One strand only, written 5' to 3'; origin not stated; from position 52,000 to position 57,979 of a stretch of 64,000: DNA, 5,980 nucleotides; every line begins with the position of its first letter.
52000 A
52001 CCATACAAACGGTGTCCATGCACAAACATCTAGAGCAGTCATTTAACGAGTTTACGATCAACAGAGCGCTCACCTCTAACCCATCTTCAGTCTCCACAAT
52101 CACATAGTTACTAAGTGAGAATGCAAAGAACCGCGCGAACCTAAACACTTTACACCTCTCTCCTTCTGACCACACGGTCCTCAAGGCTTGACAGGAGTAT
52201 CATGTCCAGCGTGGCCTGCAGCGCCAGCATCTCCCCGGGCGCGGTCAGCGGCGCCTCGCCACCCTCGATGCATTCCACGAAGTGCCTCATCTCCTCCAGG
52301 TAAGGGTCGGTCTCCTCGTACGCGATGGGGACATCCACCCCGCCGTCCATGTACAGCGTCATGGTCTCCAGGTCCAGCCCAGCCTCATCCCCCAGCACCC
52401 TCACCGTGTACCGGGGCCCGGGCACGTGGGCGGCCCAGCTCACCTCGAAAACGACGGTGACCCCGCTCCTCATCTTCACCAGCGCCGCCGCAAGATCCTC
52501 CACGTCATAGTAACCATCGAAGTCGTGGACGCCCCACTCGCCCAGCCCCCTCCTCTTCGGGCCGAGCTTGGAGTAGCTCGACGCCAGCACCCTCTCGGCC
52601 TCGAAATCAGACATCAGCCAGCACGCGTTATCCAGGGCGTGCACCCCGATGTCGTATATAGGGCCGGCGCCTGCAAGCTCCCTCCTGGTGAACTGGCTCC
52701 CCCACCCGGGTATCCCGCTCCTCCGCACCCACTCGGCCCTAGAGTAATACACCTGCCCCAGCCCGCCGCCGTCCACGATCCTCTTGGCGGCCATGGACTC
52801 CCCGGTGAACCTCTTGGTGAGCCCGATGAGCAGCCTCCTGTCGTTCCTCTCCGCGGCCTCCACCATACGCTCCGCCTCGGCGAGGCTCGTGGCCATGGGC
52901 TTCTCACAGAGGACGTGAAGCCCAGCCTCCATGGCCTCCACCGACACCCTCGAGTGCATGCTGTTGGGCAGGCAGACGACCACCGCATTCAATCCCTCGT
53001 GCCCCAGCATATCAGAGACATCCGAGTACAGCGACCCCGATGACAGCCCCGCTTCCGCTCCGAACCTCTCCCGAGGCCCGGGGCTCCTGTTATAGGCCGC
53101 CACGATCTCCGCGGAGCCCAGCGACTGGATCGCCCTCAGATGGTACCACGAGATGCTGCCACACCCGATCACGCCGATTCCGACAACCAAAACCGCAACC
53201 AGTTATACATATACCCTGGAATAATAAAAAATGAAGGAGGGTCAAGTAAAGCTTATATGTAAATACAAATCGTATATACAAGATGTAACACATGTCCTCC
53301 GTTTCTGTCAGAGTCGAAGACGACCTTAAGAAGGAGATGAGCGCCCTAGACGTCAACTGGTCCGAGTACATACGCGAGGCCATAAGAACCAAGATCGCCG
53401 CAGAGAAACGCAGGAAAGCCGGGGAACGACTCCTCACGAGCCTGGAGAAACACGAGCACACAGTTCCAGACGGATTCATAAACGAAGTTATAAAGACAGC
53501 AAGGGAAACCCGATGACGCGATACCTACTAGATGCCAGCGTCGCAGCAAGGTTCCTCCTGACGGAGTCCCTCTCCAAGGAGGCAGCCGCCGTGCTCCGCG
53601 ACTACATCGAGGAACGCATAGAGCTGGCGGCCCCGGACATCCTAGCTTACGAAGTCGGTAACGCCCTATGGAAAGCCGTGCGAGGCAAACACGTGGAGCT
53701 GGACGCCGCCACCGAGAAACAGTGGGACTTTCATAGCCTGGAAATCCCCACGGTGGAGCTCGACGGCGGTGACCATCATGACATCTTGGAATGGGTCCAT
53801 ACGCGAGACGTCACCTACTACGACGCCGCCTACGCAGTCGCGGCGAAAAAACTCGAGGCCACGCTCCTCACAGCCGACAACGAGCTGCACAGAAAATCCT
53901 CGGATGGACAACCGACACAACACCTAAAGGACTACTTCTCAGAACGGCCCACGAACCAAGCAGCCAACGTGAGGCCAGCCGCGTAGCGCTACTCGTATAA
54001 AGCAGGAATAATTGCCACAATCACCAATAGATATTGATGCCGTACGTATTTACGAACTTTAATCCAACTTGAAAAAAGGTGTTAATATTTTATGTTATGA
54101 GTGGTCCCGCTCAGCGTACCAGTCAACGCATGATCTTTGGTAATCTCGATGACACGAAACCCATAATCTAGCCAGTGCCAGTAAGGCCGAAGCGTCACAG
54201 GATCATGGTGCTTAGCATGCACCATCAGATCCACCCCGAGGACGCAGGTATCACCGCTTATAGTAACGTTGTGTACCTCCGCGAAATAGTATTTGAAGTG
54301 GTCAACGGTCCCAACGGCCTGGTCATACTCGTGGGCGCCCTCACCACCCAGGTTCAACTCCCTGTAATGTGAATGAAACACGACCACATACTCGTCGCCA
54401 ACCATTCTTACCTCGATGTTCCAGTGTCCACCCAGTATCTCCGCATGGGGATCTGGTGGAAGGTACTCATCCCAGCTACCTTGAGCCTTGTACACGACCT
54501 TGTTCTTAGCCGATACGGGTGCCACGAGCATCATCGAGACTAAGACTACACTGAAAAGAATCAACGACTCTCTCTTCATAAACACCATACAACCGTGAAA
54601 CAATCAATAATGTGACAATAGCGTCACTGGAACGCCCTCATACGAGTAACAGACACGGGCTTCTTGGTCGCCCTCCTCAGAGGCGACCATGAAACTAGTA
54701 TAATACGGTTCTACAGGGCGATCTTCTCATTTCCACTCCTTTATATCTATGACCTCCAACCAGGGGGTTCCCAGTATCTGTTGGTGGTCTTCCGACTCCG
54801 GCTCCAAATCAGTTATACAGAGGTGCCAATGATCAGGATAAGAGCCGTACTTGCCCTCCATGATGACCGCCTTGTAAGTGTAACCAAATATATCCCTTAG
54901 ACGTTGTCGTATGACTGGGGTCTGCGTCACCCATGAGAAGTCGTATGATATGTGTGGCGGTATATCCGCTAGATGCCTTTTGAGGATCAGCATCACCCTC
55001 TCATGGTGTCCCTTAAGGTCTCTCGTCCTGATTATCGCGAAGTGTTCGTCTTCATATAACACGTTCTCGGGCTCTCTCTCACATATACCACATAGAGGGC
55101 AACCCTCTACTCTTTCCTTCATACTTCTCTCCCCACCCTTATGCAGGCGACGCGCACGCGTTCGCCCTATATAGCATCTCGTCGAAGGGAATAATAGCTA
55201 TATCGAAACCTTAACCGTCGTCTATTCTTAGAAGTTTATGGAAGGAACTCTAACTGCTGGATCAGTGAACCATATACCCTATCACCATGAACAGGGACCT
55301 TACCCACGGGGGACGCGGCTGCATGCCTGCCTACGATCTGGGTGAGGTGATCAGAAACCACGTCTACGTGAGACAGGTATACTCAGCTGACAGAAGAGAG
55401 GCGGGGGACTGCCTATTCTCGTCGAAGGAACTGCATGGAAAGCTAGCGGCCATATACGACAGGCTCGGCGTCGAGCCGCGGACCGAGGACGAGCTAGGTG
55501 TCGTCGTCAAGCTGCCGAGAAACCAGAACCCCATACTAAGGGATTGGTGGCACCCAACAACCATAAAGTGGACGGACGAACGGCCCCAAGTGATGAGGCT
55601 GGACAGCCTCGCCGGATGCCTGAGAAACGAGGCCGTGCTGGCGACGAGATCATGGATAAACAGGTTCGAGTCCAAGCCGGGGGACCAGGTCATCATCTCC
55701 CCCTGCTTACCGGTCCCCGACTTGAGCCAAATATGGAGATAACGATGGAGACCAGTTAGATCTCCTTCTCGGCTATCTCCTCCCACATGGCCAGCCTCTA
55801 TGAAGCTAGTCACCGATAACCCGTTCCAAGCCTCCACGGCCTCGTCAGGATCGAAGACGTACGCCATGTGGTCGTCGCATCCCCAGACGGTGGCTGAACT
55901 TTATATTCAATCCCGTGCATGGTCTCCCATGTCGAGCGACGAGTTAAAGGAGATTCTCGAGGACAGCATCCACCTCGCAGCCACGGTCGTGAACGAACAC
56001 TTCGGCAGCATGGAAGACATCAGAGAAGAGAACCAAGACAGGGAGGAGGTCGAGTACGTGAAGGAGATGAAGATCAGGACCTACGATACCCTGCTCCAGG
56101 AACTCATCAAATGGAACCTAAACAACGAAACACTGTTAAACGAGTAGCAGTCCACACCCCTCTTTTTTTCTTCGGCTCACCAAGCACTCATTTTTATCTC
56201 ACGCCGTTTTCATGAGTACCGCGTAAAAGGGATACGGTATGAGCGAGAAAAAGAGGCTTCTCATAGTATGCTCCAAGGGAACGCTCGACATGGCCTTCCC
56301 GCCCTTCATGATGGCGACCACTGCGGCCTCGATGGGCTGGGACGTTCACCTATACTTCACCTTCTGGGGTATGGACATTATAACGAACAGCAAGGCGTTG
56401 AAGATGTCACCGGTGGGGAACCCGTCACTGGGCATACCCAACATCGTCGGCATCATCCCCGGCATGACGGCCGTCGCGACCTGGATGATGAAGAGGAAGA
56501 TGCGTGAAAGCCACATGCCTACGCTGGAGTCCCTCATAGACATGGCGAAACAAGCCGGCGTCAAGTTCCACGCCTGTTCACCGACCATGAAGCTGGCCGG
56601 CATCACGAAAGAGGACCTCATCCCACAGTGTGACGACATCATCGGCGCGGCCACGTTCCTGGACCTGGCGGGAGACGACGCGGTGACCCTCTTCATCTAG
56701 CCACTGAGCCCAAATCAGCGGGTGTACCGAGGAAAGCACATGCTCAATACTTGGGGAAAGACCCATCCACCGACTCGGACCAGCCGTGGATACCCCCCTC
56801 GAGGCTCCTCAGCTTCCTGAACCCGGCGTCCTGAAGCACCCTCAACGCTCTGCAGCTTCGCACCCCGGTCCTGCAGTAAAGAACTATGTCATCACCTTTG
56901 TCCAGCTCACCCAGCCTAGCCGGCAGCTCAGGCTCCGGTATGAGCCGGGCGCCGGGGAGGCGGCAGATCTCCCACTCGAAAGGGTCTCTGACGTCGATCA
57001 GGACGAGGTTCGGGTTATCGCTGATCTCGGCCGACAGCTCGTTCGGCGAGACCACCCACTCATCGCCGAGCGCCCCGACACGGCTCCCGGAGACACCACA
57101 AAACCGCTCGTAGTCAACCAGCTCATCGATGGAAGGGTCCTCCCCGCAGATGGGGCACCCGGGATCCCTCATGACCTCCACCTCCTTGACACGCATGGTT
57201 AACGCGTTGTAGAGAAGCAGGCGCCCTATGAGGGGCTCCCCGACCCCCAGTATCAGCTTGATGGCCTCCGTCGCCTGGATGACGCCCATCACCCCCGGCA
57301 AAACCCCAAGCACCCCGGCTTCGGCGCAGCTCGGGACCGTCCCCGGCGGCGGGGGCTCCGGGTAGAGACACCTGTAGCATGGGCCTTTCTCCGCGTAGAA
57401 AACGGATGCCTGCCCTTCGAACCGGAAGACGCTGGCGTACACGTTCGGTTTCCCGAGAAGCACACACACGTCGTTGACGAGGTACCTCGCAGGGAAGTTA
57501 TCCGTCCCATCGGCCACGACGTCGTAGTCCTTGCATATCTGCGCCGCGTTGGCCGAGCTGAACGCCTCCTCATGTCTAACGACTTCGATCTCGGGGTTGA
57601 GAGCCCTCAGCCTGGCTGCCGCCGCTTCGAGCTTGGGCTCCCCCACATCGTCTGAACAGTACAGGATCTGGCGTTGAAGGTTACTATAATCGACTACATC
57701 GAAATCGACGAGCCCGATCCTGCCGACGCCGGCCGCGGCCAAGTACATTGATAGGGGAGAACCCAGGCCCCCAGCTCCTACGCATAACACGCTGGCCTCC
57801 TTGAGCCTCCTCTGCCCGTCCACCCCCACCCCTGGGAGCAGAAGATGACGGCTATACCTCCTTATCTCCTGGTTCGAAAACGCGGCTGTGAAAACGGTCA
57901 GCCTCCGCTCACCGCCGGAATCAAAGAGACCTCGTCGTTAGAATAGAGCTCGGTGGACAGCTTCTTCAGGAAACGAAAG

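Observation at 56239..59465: Sulfur-carrier-protein module: DsrE-like, MoeB/MoeZ-rhodanese fusion, ThiS/MoaD-like protein ending in GG, and a threonine-synthase-like PLP enzyme with zinc ribbon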

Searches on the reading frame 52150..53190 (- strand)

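Call 51: search_protein_families(library=pfam, proteins=[window:52150-53190:-], max_evalue=0.00001)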
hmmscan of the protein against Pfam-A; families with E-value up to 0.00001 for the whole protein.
window:52150-53190:- (346 aa): 3 families
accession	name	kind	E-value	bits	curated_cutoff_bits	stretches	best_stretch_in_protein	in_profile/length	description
PF01408.29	GFO_IDH_MocA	-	2.8e-27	96.2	24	1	4-123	2-119/120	Oxidoreductase family, NAD-binding Rossmann fold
PF22725.1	GFO_IDH_MocA_C3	-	1.4e-19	70.8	27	1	134-270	3-121/124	GFO/IDH/MocA C-terminal domain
PF02894.22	GFO_IDH_MocA_C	-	7.9e-10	39.3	22.9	1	136-341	1-216/218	Oxidoreductase family, C-terminal alpha/beta domain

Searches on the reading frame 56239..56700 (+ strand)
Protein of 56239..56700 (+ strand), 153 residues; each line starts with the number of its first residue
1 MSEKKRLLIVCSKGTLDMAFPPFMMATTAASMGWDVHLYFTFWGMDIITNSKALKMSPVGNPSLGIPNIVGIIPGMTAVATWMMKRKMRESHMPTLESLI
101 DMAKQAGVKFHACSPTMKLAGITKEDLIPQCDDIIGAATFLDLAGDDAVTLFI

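Call 3: search_protein_families(library=pfam, proteins=[window:56239-56700:+])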
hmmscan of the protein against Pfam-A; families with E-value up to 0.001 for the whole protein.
window:56239-56700:+ (153 aa): 2 families
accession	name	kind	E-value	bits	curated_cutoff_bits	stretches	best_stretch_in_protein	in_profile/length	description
PF13686.11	DrsE_2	-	2.1e-37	128.9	25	1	4-152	2-156/156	DsrE/DsrF/DrsH-like family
PF02635.20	DsrE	-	2.1e-08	34.8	22.7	1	5-146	1-109/116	DsrE/DsrF-like family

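Call 4: search_protein_families(library=ncbifam, proteins=[window:56239-56700:+])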
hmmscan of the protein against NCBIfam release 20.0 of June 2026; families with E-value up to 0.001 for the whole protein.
window:56239-56700:+ (153 aa): 1 family
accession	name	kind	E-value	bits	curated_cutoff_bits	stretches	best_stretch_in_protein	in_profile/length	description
NF047629.1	SulfCarrDsrE2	equivalog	8.4e-41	139.8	210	1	3-153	2-159/159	sulfur carrier protein DsrE2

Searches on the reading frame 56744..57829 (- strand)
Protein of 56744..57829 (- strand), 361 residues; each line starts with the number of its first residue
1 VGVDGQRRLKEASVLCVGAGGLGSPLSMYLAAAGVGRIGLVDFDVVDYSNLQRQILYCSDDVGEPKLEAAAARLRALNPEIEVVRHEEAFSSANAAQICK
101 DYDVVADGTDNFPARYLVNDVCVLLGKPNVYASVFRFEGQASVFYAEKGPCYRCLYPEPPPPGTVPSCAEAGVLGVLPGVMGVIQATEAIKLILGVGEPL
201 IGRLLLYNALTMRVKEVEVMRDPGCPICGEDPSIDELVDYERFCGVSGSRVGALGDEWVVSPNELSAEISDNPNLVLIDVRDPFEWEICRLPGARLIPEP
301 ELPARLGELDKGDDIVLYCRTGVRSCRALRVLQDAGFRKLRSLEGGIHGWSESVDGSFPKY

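Call 3: search_protein_families(library=pfam, proteins=[window:56744-57829:-])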
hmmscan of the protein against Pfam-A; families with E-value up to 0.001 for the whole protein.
window:56744-57829:- (361 aa): 2 families
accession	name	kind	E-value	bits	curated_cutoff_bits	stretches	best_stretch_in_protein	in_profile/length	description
PF00899.27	ThiF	-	6.6e-83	277.9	28.1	1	2-226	11-237/238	ThiF family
PF00581.25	Rhodanese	-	6.3e-21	75.2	22.2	1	261-352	1-101/102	Rhodanese-like domain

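Call 4: search_protein_families(library=ncbifam, proteins=[window:56744-57829:-])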
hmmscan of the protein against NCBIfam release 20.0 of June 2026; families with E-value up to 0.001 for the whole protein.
window:56744-57829:- (361 aa): 31 families (the best 25 are shown)
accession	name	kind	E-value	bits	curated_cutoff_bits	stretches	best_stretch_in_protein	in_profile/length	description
NF005646.0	PRK07411.1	equivalog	3.3e-137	457.8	633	1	2-361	29-390/390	molybdopterin-synthase adenylyltransferase MoeB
NF005902.0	PRK07878.1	equivalog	7.2e-136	453.1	647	1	1-361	32-392/392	adenylyltransferase/sulfurtransferase MoeZ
NF006444.0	PRK08762.1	equivalog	7e-130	433.1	449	2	2-245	138-384/387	molybdopterin-synthase adenylyltransferase MoeB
NF047750.1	SAMPActivE1UbaA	equivalog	7e-96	320.7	450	1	2-247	23-268/270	SAMP-activating enzyme E1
NF004281.0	PRK05690.1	subfamily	4.3e-82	275.1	266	1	1-229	22-249/250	molybdopterin-synthase adenylyltransferase MoeB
NF004111.0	PRK05600.1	equivalog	1.2e-73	248.3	437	1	2-348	32-369/371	ThiF family adenylyltransferase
TIGR02356.1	adenyl_thiF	equivalog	3.8e-70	235.4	275.25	1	1-193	11-203/203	thiazole biosynthesis adenylyltransferase ThiF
TIGR02355.1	moeB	equivalog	8.7e-65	218.5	376.55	1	2-228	15-240/240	molybdopterin-synthase adenylyltransferase MoeB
NF006204.0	PRK08328.1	equivalog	3.1e-42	144.7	339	1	1-209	17-221/231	hypothetical protein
NF009123.0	PRK12475.1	subfamily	1e-39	136.8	510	1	2-235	15-250/338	MoeB/ThiF family adenylyltransferase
NF006395.0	PRK08644.1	equivalog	1.7e-28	99.7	159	1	6-130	25-150/215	sulfur carrier protein ThiS adenylyltransferase ThiF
TIGR02354.1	thiF_fam2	equivalog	2.6e-22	79.7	152.2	1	7-119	17-128/200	thiamine biosynthesis protein ThiF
NF006077.0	PRK08223.1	equivalog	1e-18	67.4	266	1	4-145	21-164/296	hypothetical protein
NF011696.0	PRK15116.1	equivalog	2.4e-15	56.9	304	1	8-112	27-132/268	tRNA cyclic N6-threonylcarbamoyladenosine(37) synthase TcdA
NF058523.1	6A-MBL_cap2_3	equivalog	5.1e-14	51.7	320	1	7-148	294-435/665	anti-phage 6A-MBL system cap2_3 protein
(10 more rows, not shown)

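Call 54: find_related_loci(query=window:56744-57829:-, collection=metagenome_contigs, flank=2500)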
Query window:56744-57829:- (361 aa) in metagenome_contigs; peptide patterns used: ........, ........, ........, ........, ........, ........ (x = any residue, [..] = any of these).
600 stretches matched a pattern (row limit reached: there are more); 563 encode a relative of the query (tblastn E <= 1e-3); the best 80 are kept; 80 distinct loci.
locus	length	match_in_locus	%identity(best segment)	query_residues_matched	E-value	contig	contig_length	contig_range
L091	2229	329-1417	60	1-361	6e-159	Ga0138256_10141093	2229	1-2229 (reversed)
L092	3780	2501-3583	61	1-361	2e-151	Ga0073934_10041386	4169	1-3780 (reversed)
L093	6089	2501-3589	62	1-361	2e-147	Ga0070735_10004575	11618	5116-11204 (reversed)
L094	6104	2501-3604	58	1-361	8e-147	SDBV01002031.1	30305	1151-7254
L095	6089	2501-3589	60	1-361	2e-146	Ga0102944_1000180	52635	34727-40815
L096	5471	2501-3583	62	1-361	4e-146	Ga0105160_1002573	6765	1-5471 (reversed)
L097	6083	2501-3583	59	1-361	5e-145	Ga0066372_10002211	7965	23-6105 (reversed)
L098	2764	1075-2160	60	1-361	4e-152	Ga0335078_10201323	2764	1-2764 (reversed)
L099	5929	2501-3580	57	1-361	2e-144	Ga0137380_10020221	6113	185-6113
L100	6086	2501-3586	60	1-361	5e-144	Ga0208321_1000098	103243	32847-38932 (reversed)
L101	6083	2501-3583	58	1-361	5e-144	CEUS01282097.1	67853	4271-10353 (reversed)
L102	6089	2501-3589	59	1-361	9e-144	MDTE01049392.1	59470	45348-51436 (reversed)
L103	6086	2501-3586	59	1-361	1e-143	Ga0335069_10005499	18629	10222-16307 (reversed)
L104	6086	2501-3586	59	1-361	2e-143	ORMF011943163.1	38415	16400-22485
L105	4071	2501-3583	59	1-361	3e-144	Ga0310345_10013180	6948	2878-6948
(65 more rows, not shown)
